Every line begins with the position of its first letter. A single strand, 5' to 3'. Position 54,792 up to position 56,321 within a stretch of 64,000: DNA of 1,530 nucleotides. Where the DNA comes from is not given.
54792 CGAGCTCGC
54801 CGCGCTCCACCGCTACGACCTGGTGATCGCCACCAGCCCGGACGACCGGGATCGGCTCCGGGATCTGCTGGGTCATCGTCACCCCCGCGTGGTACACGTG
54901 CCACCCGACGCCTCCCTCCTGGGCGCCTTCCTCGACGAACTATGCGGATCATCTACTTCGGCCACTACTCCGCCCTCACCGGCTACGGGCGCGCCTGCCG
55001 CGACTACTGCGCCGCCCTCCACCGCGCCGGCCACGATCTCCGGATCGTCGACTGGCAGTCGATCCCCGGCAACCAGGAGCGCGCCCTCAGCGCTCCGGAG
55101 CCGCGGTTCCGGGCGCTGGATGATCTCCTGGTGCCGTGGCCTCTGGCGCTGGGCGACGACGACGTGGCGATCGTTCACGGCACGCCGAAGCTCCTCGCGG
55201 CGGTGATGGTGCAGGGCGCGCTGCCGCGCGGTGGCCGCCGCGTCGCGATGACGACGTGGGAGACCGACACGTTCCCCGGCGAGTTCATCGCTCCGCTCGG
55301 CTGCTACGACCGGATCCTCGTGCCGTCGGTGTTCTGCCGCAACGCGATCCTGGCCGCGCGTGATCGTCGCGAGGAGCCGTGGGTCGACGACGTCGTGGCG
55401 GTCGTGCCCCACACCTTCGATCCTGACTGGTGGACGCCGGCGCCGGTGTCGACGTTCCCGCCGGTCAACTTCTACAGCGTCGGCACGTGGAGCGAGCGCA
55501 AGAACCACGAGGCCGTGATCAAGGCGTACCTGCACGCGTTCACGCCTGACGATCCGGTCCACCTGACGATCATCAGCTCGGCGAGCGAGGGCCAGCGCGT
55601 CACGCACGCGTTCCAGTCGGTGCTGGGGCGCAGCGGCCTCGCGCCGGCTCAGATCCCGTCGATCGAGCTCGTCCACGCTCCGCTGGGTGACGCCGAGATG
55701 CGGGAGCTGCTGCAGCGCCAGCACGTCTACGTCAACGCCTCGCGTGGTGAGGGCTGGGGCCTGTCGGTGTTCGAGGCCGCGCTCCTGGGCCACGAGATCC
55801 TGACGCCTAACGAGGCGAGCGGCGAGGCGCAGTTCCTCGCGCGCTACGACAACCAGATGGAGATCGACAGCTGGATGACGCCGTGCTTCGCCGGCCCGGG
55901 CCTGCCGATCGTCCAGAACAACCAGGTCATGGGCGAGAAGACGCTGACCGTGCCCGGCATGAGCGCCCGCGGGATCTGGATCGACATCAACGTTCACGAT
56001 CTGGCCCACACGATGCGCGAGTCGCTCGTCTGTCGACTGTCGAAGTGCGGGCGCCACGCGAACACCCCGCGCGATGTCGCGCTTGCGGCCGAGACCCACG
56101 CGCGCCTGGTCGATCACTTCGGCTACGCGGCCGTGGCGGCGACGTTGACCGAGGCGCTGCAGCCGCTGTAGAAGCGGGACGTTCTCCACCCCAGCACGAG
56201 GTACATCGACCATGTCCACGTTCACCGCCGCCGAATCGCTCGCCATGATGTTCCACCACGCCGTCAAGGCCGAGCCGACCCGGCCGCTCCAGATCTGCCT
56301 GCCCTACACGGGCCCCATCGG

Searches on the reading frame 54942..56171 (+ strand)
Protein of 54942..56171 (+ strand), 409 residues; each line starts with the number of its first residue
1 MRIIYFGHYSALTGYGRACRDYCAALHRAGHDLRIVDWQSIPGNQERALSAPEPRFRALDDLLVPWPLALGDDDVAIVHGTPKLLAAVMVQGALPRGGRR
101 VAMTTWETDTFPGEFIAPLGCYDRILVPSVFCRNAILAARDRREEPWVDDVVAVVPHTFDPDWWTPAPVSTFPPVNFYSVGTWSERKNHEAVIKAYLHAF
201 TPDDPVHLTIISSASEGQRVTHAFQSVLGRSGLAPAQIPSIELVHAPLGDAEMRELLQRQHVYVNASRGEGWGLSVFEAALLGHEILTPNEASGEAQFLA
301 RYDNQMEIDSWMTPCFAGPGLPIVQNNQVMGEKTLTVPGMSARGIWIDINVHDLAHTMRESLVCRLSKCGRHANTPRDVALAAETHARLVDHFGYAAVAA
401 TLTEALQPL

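Call 48: search_protein_families(library=pfam, proteins=[window:54942-56171:+], max_evalue=0.001)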
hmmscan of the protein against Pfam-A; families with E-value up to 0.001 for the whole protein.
window:54942-56171:+ (409 aa): 3 families
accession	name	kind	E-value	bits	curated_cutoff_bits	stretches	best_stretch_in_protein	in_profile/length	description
PF13692.12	Glyco_trans_1_4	-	0.00013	22.7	27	1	178-288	5-105/142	Glycosyl transferases group 1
PF20706.3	GT4-conflict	-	0.00014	21.4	26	1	174-302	197-323/385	Family 4 Glycosyltransferase in conflict systems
PF00534.26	Glycos_transf_1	-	0.00023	21.2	26.4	0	250-304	83-136/172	Glycosyl transferases group 1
